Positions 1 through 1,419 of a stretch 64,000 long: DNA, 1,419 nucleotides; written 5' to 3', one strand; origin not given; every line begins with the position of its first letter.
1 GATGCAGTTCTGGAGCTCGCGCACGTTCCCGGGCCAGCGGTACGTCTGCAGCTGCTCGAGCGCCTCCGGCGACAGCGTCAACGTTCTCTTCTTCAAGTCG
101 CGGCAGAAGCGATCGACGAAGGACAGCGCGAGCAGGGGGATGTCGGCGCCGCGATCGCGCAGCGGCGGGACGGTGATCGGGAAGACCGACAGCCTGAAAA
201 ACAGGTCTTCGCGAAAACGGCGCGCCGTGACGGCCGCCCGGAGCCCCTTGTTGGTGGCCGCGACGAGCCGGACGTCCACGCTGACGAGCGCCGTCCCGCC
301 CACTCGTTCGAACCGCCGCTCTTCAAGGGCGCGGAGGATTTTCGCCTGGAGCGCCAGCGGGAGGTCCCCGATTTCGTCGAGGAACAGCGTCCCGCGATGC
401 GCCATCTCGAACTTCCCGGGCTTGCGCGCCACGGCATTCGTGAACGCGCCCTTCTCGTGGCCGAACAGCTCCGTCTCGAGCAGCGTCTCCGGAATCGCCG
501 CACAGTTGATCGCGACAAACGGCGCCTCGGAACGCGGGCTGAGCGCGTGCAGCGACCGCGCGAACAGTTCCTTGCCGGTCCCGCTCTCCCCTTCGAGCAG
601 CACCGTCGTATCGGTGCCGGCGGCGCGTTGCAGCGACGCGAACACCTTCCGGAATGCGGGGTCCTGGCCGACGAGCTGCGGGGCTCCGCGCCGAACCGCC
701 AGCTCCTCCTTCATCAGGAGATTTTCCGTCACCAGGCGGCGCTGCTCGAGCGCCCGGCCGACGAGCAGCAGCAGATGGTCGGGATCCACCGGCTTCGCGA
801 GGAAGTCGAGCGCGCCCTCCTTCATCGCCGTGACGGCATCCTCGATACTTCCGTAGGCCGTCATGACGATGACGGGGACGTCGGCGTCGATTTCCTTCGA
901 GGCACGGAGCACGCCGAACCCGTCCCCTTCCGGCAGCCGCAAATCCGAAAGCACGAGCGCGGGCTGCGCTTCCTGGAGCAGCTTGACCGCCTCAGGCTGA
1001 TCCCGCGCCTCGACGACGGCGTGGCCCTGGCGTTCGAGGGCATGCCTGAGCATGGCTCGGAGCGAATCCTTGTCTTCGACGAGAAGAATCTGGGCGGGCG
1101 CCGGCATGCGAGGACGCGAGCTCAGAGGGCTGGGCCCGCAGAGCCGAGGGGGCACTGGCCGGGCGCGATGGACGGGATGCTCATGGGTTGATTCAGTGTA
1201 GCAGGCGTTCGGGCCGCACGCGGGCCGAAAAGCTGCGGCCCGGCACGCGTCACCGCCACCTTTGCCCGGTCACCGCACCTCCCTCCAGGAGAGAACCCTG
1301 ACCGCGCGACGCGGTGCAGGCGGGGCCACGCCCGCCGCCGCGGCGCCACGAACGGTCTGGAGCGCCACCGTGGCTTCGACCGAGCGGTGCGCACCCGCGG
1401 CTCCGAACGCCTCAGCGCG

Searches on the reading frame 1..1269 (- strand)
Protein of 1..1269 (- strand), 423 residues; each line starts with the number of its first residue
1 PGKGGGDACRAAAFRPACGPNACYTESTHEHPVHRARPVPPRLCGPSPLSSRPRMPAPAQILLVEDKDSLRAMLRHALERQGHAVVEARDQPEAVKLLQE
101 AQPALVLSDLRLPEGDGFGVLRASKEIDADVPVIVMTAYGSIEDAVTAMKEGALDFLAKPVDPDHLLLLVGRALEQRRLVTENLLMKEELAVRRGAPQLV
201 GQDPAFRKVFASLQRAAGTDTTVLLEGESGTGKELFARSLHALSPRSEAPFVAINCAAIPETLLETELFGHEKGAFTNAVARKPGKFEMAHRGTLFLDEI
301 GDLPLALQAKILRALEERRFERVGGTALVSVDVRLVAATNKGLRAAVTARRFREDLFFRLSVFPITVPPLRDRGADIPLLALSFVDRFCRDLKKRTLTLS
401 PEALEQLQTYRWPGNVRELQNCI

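Call 8: search_protein_families(library=pfam, proteins=[window:1-1269:-], max_evalue=0.001)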
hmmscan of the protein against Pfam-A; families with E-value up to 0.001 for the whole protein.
window:1-1269:- (423 aa): 7 families
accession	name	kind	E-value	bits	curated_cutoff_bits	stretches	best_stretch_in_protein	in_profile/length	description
PF00158.32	Sigma54_activat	-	1.6e-68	230.1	20.2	1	199-365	1-167/168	Sigma-54 interaction domain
PF00072.30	Response_reg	-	5e-26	91.5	30.2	1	61-167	1-107/111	Response regulator receiver domain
PF14532.12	Sigma54_activ_2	-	2e-19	70.6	25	1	200-370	1-138/138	Sigma-54 interaction domain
PF25601.1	AAA_lid_14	-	2.5e-17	62.9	27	1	371-423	1-53/87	AAA+ ATPase lid domain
PF07728.20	AAA_5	-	2.8e-08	34.3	22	1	223-342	2-124/139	AAA domain (dynein-related subfamily)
PF01078.27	Mg_chelatase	-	1.1e-07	32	20.3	0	281-341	96-158/207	Magnesium chelatase, subunit ChlI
PF13191.12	AAA_16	-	0.00038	21.4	32.6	1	198-313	1-126/167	AAA ATPase domain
